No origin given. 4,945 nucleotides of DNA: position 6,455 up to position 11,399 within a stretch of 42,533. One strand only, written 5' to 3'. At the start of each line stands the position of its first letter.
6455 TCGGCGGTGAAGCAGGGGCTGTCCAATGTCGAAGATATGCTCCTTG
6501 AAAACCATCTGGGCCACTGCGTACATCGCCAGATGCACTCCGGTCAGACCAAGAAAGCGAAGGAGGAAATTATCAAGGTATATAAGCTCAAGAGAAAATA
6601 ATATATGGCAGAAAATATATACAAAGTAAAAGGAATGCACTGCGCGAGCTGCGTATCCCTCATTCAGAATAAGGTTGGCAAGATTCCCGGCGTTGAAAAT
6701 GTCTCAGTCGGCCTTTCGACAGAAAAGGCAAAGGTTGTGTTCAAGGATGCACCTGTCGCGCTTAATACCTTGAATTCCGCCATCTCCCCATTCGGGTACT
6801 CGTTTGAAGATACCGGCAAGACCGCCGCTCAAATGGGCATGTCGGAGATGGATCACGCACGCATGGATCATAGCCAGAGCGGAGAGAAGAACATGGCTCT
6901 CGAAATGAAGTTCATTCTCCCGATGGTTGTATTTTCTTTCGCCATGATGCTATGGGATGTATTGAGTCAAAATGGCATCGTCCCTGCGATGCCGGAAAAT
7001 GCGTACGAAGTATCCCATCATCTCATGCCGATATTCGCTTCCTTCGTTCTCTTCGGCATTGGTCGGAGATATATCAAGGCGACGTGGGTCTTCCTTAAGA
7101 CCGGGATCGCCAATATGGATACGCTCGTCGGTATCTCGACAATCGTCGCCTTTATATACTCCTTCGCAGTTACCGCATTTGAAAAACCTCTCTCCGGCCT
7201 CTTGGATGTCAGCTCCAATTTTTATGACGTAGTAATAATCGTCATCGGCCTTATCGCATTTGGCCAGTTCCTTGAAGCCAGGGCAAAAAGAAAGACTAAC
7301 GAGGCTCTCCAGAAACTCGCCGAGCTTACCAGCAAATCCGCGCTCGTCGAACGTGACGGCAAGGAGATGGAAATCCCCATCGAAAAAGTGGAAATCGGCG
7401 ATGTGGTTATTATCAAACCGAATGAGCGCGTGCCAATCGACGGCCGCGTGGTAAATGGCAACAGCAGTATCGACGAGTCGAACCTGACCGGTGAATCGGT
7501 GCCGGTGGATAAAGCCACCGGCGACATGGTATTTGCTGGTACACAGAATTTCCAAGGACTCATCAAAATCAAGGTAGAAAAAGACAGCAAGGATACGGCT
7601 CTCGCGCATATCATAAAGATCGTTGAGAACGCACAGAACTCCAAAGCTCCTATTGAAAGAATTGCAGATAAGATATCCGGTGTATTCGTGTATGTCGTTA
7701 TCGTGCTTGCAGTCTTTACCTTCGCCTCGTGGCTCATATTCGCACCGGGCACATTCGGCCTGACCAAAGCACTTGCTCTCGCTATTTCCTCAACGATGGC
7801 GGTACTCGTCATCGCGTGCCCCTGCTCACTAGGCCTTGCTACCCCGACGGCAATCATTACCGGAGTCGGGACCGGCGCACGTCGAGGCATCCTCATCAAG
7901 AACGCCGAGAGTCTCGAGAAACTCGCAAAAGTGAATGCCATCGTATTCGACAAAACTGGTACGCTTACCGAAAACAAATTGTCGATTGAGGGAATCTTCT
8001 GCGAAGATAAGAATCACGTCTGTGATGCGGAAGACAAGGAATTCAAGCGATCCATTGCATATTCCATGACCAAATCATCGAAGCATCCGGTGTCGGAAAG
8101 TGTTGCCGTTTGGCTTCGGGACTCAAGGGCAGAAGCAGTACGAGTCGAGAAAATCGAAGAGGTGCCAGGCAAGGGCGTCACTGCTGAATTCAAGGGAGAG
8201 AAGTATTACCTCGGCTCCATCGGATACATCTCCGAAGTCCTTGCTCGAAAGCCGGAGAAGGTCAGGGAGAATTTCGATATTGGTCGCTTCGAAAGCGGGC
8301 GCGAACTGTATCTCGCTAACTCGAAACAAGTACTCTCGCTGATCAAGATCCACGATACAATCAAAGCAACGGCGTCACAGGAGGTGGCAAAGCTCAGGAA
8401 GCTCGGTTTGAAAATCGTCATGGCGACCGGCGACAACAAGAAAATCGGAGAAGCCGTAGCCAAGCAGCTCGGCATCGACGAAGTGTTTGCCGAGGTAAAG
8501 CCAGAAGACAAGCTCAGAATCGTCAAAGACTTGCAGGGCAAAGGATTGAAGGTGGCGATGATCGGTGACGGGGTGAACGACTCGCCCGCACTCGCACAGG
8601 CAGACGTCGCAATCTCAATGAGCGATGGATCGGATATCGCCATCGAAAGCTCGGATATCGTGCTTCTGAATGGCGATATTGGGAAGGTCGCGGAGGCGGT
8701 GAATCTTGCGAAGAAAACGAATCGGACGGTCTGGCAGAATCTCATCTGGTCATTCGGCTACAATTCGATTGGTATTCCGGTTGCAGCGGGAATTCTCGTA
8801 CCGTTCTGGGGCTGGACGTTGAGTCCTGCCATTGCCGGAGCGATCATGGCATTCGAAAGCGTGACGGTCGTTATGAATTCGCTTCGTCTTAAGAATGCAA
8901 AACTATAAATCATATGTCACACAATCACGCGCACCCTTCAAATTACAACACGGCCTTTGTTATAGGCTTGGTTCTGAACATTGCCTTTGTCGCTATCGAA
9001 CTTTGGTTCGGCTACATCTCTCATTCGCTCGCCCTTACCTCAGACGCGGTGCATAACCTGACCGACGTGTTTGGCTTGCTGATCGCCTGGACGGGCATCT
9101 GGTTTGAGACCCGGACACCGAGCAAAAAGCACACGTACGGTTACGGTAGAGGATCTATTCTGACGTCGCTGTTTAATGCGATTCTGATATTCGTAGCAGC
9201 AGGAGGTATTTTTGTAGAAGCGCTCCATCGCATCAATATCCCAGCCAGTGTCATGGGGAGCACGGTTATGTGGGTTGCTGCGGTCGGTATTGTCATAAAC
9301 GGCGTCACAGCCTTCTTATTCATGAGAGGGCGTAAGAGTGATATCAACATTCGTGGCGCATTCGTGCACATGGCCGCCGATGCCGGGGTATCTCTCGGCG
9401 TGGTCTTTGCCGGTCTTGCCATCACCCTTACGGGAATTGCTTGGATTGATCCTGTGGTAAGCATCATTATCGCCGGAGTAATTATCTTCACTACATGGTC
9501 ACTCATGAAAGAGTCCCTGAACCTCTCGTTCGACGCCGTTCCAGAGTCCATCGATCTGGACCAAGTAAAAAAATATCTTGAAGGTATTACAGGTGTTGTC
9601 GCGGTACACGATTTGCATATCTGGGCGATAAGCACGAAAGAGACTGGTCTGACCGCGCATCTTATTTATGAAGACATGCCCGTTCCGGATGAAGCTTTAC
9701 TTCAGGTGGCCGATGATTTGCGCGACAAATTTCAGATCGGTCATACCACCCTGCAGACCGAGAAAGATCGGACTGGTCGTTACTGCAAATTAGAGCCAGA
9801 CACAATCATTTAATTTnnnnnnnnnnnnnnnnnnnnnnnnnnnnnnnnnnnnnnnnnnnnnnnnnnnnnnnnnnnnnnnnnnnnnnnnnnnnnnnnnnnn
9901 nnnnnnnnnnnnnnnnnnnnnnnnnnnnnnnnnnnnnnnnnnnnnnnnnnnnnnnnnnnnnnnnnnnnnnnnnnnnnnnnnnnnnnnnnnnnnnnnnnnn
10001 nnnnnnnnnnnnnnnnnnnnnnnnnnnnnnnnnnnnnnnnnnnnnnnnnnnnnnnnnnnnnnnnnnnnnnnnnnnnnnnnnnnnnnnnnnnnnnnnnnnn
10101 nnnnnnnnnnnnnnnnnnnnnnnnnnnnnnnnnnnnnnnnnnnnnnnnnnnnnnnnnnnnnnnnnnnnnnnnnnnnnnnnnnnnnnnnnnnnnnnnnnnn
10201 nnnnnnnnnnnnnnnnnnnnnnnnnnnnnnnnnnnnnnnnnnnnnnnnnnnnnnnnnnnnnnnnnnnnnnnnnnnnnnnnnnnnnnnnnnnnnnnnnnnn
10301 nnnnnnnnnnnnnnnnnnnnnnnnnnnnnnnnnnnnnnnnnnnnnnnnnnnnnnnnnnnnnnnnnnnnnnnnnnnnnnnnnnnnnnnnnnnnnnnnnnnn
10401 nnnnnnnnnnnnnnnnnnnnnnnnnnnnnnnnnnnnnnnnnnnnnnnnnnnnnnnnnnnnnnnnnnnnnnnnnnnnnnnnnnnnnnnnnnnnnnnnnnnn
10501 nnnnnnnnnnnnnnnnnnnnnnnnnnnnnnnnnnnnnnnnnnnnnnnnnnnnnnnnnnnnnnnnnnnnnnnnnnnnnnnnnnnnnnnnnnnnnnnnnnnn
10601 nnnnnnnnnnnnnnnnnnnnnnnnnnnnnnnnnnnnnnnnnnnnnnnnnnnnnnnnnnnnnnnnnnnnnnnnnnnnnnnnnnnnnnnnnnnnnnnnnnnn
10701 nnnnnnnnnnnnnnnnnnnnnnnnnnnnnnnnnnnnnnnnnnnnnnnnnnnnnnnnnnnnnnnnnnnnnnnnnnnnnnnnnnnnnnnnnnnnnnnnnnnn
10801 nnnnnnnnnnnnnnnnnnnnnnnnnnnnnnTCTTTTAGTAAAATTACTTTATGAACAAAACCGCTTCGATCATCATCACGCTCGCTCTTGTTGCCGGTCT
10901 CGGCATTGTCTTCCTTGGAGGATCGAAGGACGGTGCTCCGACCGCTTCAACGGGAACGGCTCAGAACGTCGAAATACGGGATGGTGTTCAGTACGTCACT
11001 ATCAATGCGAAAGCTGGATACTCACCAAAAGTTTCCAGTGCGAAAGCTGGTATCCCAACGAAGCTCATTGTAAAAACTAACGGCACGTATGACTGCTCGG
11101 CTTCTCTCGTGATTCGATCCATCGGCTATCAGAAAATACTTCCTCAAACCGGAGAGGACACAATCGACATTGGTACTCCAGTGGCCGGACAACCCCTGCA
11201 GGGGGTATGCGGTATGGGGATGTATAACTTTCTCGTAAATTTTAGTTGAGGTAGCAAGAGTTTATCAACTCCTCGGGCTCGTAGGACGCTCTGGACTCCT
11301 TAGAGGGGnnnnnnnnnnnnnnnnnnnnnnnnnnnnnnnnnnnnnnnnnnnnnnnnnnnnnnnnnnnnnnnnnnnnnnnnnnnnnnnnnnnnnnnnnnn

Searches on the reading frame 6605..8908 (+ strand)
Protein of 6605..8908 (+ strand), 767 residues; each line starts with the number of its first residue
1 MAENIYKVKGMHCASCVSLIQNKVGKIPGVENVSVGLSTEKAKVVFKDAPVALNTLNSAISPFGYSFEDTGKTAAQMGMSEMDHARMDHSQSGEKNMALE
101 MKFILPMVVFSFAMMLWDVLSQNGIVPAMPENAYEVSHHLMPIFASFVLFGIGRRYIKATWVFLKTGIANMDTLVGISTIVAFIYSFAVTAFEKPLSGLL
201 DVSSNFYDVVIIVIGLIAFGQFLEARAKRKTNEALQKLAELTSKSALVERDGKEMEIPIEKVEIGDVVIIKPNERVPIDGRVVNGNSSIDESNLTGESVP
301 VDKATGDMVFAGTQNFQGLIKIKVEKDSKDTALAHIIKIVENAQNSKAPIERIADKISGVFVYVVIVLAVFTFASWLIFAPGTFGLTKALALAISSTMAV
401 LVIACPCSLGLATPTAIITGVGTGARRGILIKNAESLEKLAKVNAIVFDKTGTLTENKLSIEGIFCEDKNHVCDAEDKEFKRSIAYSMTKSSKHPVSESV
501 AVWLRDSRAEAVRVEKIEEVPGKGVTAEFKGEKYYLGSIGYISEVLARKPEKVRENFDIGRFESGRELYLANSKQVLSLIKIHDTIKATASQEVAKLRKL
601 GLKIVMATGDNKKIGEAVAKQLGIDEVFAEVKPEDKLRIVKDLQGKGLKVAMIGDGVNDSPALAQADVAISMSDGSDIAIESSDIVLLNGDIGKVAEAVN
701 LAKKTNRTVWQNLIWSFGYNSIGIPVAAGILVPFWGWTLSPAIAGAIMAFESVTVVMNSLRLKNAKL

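Call 8: search_protein_families(library=pfam, proteins=[window:6605-8908:+], max_evalue=0.01)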
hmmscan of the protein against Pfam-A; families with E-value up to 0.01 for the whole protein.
window:6605-8908:+ (767 aa): 4 families
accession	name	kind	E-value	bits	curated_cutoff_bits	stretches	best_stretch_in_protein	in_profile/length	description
PF00122.25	E1-E2_ATPase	-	1.4e-58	197.8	28.1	1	240-427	1-181/181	E1-E2 ATPase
PF00702.32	Hydrolase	-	5.1e-31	109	26.4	1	444-667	2-191/191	haloacid dehalogenase-like hydrolase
PF00403.32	HMA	-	5.7e-14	52.7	24.8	1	6-65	2-61/62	Heavy-metal-associated domain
PF08282.18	Hydrolase_3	-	8.8e-05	22.8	20.9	1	639-695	195-251/255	haloacid dehalogenase-like hydrolase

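Call 9: search_protein_families(library=phrogs, proteins=[window:6605-8908:+], max_evalue=0.001)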
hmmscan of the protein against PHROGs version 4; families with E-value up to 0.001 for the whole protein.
window:6605-8908:+ (767 aa): 1 family
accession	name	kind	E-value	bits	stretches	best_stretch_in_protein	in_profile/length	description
phrog_12316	-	other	2.3e-117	394.3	1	17-764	4-728/850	ATPase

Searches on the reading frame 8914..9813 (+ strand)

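Call 8: search_protein_families(library=pfam, proteins=[window:8914-9813:+], max_evalue=0.01)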
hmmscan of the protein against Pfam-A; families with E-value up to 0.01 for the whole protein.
window:8914-9813:+ (299 aa): 2 families
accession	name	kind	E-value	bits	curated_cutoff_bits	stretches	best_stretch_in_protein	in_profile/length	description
PF01545.26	Cation_efflux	-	3.4e-43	148.2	26.6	1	16-202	2-194/198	Cation efflux family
PF16916.11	ZT_dimer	-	2e-10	41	26.7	1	210-284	1-77/78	Dimerisation domain of Zinc Transporter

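Call 9: search_protein_families(library=phrogs, proteins=[window:8914-9813:+], max_evalue=0.001)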
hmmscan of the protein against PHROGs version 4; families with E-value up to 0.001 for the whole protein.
window:8914-9813:+ (299 aa): 1 family
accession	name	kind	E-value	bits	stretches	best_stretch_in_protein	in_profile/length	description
phrog_7308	-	moron, auxiliary metabolic gene and host takeover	1.6e-27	97.7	1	11-241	11-243/302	cation efflux protein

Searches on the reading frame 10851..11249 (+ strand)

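Call 8: search_protein_families(library=pfam, proteins=[window:10851-11249:+], max_evalue=0.01)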
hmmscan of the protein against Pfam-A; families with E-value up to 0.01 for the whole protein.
window:10851-11249:+ (132 aa): 2 families
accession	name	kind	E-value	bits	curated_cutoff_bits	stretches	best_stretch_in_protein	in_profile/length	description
PF13473.12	Cupredoxin_1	-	7.6e-06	26.3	27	1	46-125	20-97/104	Cupredoxin-like domain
PF03060.21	NMO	-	0.0055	16.6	28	1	34-105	88-160/331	Nitronate monooxygenase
